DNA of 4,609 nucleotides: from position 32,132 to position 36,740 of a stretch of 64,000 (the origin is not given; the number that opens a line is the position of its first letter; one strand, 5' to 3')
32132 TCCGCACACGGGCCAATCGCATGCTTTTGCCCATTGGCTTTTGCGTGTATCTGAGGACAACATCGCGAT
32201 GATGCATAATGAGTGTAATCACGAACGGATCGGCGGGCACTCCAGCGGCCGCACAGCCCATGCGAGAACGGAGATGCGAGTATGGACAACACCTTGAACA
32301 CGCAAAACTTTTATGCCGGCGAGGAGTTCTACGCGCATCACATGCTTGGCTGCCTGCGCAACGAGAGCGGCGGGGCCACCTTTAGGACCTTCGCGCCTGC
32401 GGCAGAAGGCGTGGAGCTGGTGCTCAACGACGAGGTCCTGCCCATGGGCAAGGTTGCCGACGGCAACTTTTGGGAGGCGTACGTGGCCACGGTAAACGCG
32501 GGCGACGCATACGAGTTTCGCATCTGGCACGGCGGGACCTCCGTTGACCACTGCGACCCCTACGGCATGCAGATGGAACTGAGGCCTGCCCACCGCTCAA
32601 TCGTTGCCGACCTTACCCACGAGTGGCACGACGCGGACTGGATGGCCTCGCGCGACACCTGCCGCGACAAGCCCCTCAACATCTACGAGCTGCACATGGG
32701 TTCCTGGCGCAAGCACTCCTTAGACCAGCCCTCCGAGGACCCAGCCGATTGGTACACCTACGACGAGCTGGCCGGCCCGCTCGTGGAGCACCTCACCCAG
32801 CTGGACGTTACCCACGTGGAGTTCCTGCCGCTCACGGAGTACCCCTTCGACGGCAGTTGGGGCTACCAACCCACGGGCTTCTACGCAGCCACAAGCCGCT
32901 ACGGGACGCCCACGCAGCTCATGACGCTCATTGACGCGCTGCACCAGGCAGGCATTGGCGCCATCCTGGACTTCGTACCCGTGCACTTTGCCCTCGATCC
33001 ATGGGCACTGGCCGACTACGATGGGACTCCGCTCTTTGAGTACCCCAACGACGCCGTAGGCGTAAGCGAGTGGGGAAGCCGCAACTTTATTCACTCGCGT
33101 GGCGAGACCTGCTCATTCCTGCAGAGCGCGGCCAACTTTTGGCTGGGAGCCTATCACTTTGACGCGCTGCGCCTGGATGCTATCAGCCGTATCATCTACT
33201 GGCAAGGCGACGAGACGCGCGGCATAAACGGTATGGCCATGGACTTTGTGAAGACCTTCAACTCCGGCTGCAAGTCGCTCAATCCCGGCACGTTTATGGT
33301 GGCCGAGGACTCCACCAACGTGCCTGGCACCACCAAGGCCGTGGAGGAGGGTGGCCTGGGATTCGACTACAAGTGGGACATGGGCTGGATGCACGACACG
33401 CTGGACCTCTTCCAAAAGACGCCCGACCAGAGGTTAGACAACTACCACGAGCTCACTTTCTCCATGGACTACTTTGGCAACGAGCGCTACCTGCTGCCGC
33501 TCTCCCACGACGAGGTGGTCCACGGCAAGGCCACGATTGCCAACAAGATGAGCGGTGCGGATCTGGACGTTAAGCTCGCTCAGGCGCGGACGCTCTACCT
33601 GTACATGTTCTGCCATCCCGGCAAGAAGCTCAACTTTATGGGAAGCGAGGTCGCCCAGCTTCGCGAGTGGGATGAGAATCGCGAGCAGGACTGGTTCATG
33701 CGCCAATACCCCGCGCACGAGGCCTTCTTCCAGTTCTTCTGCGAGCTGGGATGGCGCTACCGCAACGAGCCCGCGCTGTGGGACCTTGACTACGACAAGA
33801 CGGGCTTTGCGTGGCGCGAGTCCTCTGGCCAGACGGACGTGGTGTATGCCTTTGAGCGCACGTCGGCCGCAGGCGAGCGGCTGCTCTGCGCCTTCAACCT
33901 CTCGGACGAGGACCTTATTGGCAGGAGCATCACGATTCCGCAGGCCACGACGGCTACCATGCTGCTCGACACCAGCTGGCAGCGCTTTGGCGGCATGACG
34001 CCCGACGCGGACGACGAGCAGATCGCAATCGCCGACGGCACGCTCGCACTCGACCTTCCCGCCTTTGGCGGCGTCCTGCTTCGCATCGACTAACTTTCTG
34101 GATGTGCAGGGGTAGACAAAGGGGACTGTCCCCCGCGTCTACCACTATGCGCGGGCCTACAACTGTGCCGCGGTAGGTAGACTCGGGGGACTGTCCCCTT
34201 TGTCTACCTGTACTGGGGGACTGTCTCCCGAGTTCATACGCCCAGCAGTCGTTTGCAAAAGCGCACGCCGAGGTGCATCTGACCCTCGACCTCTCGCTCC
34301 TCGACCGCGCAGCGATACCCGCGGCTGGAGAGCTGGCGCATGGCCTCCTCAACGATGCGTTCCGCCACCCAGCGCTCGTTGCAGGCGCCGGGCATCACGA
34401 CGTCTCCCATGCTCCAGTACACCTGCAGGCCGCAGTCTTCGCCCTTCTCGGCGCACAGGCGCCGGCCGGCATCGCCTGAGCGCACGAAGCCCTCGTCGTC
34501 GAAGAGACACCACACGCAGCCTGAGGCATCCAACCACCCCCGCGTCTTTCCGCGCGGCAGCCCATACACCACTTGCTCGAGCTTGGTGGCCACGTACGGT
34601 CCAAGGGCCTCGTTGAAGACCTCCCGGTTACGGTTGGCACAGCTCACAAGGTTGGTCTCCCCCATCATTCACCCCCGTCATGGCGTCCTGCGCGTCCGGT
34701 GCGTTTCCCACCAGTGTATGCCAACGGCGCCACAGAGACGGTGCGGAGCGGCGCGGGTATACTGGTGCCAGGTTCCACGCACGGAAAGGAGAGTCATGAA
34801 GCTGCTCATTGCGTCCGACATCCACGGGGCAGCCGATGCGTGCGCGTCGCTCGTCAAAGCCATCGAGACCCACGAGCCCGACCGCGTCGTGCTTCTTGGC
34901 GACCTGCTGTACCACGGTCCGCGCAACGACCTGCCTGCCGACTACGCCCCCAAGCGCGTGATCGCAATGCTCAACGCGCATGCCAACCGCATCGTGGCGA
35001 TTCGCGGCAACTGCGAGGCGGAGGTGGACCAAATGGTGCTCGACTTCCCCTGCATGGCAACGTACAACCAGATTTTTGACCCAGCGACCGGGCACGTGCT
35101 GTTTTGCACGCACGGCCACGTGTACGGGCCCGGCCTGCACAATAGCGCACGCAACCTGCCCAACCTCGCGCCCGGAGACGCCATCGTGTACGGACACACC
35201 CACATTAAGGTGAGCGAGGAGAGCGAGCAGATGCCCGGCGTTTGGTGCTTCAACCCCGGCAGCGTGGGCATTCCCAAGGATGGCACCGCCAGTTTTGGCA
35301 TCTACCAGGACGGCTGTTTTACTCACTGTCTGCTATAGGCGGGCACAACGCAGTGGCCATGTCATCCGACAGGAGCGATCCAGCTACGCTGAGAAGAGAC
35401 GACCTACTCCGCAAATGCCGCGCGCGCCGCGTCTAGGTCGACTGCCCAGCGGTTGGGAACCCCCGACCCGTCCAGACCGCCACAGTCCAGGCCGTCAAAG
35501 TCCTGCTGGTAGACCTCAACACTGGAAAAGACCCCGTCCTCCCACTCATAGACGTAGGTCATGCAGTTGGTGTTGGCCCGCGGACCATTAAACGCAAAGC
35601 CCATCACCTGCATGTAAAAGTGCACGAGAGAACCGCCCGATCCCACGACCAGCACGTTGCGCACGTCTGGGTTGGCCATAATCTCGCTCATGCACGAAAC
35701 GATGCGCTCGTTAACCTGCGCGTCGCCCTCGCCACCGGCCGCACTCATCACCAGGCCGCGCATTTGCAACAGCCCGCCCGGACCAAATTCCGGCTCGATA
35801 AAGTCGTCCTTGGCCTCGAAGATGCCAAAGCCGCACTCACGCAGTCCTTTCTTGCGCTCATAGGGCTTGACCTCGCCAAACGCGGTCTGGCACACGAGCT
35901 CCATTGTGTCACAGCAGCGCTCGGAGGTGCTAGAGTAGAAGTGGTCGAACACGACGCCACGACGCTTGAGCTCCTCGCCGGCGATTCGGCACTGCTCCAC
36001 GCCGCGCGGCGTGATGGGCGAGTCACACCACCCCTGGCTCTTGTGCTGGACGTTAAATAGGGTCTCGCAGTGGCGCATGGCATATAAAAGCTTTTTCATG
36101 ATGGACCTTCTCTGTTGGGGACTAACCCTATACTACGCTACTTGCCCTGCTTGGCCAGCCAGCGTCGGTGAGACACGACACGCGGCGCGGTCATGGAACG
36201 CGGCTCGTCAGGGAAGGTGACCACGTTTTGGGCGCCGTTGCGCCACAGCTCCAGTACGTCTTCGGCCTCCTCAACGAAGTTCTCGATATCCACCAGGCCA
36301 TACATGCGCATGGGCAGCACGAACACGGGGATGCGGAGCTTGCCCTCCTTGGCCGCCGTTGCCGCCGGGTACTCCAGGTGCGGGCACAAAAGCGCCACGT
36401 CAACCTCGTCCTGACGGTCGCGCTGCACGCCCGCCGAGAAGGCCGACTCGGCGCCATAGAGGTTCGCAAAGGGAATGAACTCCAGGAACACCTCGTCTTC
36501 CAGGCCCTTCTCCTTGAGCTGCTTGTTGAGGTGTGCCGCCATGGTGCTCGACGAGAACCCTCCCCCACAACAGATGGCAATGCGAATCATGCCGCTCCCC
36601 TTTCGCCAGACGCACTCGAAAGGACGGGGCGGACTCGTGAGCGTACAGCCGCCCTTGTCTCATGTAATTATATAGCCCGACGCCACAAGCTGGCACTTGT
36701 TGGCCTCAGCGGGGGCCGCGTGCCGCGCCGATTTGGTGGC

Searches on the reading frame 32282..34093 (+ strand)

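Call 33: search_protein_families(library=pfam, proteins=[window:32282-34093:+], max_evalue=0.001)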
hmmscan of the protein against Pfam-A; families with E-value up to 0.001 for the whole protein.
window:32282-34093:+ (603 aa): 4 families
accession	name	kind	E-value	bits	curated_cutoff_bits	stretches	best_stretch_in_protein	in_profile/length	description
PF02922.24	CBM_48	-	2.8e-09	37.6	22.4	1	22-95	2-83/83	Carbohydrate-binding module 48 (Isoamylase N-terminal domain)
PF00128.31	Alpha-amylase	-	3.1e-08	33.7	22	1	170-237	27-93/446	Alpha amylase, catalytic domain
PF02806.24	Alpha-amylase_C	-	8.3e-07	29.7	21.2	1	511-602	1-94/95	Alpha amylase, C-terminal all-beta domain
PF22019.2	GlgB_N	-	1.2e-06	29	27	1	18-94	16-94/94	alpha-1,4-glucan branching enzyme GlgB, N-terminal domain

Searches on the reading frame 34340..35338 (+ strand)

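Call 33: search_protein_families(library=pfam, proteins=[window:34340-35338:+], max_evalue=0.001)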
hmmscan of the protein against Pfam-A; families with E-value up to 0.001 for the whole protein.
window:34340-35338:+ (332 aa): 3 families
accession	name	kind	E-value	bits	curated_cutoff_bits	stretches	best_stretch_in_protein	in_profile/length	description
PF12850.12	Metallophos_2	-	4.8e-20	72.6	27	1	153-320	1-147/154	Calcineurin-like phosphoesterase superfamily domain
PF00149.33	Metallophos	-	1.7e-11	45.4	21.5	1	153-274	1-131/191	Calcineurin-like phosphoesterase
PF14582.11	Metallophos_3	-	0.00018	21.4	28.2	1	151-196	4-49/259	Metallophosphoesterase, calcineurin superfamily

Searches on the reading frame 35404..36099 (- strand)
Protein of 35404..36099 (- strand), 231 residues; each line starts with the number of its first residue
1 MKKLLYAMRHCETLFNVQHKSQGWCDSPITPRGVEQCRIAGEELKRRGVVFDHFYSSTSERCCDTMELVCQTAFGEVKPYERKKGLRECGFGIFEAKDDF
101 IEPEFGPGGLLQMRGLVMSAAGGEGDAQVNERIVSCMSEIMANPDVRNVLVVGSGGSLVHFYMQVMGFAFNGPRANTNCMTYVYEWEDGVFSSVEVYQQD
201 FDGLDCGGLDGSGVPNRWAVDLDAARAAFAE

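Call 33: search_protein_families(library=pfam, proteins=[window:35404-36099:-], max_evalue=0.001)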
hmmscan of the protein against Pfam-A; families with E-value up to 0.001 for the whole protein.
window:35404-36099:- (231 aa): 1 family
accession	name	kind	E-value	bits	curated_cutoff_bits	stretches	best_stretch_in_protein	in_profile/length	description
PF00300.27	His_Phos_1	-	3.5e-28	99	21.7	1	5-195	1-190/194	Histidine phosphatase superfamily (branch 1)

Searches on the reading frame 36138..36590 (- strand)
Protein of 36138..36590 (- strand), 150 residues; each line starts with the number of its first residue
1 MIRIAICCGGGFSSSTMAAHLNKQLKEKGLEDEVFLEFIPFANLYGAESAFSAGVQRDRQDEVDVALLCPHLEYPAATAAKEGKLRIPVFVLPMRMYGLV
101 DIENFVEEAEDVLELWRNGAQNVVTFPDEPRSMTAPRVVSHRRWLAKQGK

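Call 33: search_protein_families(library=pfam, proteins=[window:36138-36590:-], max_evalue=0.001)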
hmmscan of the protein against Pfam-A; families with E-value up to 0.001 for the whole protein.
window:36138-36590:- (150 aa): 1 family
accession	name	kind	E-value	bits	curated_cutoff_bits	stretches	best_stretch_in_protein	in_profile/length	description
PF02302.22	PTS_IIB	-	8e-09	36.5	23.6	1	3-107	1-89/90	PTS system, Lactose/Cellobiose specific IIB subunit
